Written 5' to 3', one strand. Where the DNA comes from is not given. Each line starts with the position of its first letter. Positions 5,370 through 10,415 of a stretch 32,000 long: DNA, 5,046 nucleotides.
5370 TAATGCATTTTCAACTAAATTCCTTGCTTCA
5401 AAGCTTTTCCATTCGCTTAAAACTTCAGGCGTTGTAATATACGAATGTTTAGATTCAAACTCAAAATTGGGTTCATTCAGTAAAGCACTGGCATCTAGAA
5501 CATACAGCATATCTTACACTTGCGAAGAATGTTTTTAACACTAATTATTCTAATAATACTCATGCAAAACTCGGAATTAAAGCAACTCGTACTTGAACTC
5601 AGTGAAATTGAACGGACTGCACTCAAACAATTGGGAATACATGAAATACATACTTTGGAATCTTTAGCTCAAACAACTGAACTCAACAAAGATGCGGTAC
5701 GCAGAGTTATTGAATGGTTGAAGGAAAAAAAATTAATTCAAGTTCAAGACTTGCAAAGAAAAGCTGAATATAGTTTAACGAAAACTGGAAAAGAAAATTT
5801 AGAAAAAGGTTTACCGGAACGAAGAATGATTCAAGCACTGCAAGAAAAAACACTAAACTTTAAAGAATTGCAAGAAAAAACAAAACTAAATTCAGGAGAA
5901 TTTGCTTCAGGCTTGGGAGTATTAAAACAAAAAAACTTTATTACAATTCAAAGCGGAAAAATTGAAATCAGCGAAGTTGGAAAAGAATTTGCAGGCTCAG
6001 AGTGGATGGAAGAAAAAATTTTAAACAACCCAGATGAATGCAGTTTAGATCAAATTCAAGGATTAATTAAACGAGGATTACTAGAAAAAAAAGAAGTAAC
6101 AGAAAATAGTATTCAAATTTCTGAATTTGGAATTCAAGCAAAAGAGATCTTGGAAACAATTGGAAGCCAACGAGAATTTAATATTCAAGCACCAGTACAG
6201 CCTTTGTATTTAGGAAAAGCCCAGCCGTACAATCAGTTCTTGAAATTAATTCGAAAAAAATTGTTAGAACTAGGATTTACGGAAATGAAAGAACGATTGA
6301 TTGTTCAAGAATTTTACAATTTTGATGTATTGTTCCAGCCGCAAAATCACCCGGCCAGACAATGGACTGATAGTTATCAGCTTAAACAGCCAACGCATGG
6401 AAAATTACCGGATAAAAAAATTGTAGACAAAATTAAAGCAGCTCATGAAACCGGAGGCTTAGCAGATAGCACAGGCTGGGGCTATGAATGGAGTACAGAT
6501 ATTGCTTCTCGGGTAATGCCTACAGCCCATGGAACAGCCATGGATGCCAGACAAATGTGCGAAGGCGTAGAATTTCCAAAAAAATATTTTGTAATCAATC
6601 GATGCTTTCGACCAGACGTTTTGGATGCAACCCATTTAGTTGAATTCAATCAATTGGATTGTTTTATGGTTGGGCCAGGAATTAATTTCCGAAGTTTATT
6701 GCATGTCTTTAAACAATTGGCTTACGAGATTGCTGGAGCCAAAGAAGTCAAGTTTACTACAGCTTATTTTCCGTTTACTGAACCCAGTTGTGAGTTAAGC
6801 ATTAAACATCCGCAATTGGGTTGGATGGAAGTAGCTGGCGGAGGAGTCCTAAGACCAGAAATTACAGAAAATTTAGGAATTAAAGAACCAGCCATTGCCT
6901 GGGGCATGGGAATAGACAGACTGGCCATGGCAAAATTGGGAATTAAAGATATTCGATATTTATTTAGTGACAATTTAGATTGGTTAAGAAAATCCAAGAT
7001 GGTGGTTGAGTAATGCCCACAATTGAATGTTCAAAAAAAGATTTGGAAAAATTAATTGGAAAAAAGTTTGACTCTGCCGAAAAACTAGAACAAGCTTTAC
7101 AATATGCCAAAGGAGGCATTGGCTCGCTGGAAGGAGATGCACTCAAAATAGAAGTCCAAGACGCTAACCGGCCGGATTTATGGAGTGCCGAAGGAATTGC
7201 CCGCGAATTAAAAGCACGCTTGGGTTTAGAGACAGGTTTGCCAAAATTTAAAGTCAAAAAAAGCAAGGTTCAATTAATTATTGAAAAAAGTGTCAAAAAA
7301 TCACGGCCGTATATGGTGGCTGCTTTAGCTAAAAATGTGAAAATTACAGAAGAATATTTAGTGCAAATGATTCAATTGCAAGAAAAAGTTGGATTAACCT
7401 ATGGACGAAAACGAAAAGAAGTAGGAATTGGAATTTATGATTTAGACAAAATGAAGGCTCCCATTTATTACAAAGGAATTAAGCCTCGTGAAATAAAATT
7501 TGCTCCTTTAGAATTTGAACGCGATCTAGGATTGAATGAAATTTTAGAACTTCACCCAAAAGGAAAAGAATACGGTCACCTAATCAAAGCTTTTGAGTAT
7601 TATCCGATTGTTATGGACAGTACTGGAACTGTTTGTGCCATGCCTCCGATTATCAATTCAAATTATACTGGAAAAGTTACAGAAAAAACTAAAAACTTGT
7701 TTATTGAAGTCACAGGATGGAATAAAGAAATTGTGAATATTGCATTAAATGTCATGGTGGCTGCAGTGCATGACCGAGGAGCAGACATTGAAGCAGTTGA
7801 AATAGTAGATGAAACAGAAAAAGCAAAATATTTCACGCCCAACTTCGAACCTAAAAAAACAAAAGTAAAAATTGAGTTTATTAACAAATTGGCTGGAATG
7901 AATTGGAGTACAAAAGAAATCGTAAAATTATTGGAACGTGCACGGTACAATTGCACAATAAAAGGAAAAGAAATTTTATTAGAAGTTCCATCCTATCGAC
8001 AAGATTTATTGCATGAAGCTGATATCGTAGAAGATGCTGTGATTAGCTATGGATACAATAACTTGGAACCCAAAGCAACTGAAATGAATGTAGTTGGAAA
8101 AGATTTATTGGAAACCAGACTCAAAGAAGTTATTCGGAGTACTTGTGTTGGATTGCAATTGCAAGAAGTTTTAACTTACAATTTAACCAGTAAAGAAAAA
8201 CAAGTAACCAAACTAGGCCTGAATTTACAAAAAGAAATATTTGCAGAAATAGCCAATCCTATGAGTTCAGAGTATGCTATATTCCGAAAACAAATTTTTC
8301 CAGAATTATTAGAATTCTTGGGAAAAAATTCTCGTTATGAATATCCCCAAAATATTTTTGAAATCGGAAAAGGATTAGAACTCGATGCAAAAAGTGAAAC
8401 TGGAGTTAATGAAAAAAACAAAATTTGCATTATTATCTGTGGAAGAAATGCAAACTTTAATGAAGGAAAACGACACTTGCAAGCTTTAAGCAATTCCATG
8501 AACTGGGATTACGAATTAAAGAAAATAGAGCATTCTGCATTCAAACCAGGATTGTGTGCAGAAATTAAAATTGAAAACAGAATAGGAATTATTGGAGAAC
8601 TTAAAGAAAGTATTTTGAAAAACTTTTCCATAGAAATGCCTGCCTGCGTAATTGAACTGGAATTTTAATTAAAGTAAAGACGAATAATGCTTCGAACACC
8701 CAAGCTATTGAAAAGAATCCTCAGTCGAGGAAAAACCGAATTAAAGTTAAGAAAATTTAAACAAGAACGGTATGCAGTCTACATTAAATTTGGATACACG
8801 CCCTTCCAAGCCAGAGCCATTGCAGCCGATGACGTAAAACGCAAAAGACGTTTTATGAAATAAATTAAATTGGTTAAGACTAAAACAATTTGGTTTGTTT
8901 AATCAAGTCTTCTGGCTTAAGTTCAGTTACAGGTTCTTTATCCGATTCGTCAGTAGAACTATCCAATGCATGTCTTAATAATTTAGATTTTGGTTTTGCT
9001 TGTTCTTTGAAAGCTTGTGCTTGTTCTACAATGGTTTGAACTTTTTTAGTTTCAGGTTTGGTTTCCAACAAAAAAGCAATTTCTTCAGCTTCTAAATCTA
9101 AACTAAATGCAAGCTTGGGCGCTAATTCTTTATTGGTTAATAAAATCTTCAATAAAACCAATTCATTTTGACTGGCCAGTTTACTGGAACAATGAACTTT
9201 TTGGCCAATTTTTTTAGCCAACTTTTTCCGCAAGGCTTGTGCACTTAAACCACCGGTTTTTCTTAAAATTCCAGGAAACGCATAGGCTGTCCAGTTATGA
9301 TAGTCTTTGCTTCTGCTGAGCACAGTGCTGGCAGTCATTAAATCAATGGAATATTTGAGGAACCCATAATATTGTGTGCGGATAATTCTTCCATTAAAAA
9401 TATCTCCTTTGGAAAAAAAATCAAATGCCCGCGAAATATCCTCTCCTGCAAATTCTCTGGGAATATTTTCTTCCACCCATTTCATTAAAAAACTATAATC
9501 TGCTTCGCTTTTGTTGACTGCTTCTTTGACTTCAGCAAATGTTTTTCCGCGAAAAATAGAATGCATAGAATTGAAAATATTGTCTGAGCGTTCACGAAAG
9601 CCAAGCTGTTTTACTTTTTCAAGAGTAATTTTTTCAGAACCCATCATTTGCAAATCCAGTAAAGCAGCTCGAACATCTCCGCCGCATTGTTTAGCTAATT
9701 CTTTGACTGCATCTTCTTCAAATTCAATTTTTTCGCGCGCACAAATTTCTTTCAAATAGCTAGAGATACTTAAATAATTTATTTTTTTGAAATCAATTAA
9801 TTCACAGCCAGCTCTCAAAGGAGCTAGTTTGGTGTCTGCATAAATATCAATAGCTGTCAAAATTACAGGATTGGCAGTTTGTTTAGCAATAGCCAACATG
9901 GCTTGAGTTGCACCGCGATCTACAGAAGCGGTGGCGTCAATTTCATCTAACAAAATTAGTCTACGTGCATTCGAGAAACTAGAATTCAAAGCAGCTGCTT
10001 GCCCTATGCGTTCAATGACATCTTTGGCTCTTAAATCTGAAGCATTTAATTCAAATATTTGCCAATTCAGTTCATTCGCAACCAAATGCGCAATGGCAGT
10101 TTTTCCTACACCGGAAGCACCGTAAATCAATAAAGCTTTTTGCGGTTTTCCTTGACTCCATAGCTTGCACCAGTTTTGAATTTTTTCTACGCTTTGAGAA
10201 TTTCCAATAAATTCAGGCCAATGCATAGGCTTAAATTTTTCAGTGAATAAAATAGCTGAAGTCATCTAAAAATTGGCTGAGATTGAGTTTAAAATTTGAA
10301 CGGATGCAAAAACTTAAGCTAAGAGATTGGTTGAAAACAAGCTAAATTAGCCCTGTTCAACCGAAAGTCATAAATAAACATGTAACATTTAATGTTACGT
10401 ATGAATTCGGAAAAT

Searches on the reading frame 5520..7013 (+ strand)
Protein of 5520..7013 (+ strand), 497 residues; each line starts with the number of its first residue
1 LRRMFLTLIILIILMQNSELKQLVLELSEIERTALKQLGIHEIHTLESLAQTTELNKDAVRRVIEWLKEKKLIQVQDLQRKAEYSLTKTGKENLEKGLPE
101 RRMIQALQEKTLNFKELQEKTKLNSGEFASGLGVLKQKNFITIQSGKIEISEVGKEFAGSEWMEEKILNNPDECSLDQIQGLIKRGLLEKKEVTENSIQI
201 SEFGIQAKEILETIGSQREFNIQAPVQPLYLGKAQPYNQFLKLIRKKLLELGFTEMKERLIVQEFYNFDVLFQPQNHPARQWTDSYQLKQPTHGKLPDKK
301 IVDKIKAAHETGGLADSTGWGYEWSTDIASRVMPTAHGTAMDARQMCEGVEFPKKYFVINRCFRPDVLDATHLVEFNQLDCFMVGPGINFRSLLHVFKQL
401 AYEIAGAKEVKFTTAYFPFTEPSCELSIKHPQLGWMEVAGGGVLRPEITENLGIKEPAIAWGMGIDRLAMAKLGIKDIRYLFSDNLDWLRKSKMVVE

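Call 90: search_protein_families(library=pfam, proteins=[window:5520-7013:+], max_evalue=0.01)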
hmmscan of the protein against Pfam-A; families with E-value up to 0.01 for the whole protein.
window:5520-7013:+ (497 aa): 8 families
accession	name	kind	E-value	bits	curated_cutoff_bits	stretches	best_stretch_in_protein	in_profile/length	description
PF01409.25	tRNA-synt_2d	-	1.5e-74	251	19.8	1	220-491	2-245/246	tRNA synthetases class II core domain (F)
PF00152.25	tRNA-synt_2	-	2.5e-06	27.2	25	1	354-401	92-137/308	tRNA synthetases class II (D, K and N)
PF21984.2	DnaD_N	-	7.2e-05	23.4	27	0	113-147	37-71/101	DnaD N-terminal domain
PF24409.1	wHTH-PRTase_assc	-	0.00018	21.9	27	0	44-96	12-57/83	wHTH-PRTase associated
PF25213.1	HVO_A0261_N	-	0.00038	20.7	35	1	42-91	23-68/86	HVO_A0261 N-terminal domain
PF10771.15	DUF2582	-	0.0014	19.2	24.2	0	105-146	15-57/65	Winged helix-turn-helix domain (DUF2582)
PF09821.14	AAA_assoc_C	-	0.0029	18.6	27.6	0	116-167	2-53/119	C-terminal AAA-associated domain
PF21715.3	CggR_N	-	0.0051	16.9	30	0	48-95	22-65/71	CggR N-terminal DNA binding domain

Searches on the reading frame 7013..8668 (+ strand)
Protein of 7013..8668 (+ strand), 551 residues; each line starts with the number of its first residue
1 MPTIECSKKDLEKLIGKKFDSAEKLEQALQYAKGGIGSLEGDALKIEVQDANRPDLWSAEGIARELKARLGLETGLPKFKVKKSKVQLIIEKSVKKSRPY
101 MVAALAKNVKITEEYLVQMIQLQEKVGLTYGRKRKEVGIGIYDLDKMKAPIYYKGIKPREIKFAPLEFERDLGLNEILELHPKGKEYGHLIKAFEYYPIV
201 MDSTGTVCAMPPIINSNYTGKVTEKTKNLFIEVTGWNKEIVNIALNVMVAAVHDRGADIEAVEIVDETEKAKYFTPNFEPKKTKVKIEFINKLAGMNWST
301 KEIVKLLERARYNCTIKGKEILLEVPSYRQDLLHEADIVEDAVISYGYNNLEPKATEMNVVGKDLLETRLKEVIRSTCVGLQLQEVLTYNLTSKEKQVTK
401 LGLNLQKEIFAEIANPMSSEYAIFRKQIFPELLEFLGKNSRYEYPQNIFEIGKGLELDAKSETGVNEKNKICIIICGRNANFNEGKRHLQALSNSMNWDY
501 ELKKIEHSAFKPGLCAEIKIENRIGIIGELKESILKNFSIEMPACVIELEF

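Call 92: search_protein_families(library=pfam, proteins=[window:7013-8668:+], max_evalue=0.01)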
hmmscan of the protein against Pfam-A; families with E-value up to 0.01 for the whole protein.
window:7013-8668:+ (551 aa): 4 families
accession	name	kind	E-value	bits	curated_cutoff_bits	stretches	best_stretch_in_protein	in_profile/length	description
PF17759.6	tRNA_synthFbeta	-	6.6e-37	127.5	22.4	1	359-551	9-214/214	Phenylalanyl tRNA synthetase beta chain CLM domain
PF03484.21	B5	-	1.4e-20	73.7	28.6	1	284-348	2-67/67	tRNA synthetase B5 domain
PF03483.22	B3_4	-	3.2e-07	30.5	29.3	1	122-262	41-158/174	B3/4 domain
PF18262.7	PhetRS_B1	-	2.6e-05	24.8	26.8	0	42-67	54-78/83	Phe-tRNA synthetase beta subunit B1 domain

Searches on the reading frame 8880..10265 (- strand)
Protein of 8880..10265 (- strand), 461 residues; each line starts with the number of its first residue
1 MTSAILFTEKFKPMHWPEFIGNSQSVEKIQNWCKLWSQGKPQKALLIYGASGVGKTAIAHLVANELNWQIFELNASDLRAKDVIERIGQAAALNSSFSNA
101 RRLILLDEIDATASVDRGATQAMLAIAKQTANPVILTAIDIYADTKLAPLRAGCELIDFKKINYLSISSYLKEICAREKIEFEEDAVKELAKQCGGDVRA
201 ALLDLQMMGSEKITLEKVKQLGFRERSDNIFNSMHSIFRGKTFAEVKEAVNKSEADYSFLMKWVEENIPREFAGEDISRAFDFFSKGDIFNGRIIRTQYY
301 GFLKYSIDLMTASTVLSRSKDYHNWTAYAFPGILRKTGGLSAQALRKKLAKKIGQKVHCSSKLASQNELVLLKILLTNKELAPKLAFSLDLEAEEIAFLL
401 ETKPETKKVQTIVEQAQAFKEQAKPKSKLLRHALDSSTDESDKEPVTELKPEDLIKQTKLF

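Call 92: search_protein_families(library=pfam, proteins=[window:8880-10265:-], max_evalue=0.01)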
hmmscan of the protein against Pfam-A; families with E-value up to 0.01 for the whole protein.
window:8880-10265:- (461 aa): 16 families
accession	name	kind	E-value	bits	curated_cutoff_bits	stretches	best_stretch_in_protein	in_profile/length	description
PF00004.35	AAA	-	1.3e-13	52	21.2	1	45-125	1-90/131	ATPase family associated with various cellular activities (AAA)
PF21960.2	RCF1-5-like_lid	-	2.7e-08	34.1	27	1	170-208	2-41/43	RCF1/5-like, AAA+ ATPase lid domain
PF05496.18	RuvB_N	-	2.9e-07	30.8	27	1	12-111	2-95/159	Holliday junction DNA helicase RuvB P-loop domain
PF25361.1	AAA_lid_RFC1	-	1.2e-06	28.3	34.9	1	167-212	4-49/59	RFC1-like, AAA+ ATPase lid domain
PF13173.12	AAA_14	-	7.6e-06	26.4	27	1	42-115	2-77/129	AAA domain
PF13191.12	AAA_16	-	2.6e-05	25.2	32.6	1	25-112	8-105/167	AAA ATPase domain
PF22608.2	DNAX_ATPase_lid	-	3.2e-05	24.1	27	1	167-202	2-37/49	DNA polymerase III clamp loader subunit, ATPase lid domain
PF16193.11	AAA_assoc_2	-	0.0001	22.9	34.3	1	178-211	3-36/81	AAA C-terminal domain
PF03215.21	Rad17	-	0.00029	21.3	23.8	1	7-81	9-85/186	Rad17 P-loop domain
PF13401.12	AAA_22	-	0.00041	21.1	27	1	42-97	5-64/130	AAA domain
PF01637.24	ATPase_2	-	0.00096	19.5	33.2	1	34-136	12-115/225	ATPase domain predominantly from Archaea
PF00931.28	NB-ARC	-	0.0046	16.7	23.5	0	24-65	3-41/248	NB-ARC domain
PF05673.19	DUF815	-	0.0048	16.5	23.8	1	9-70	20-81/249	Protein of unknown function (DUF815)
PF07724.20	AAA_2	-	0.0058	17.1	27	0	41-126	2-98/166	AAA domain (Cdc48 subfamily)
PF07728.20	AAA_5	-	0.0068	16.9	22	0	45-88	2-47/139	AAA domain (dynein-related subfamily)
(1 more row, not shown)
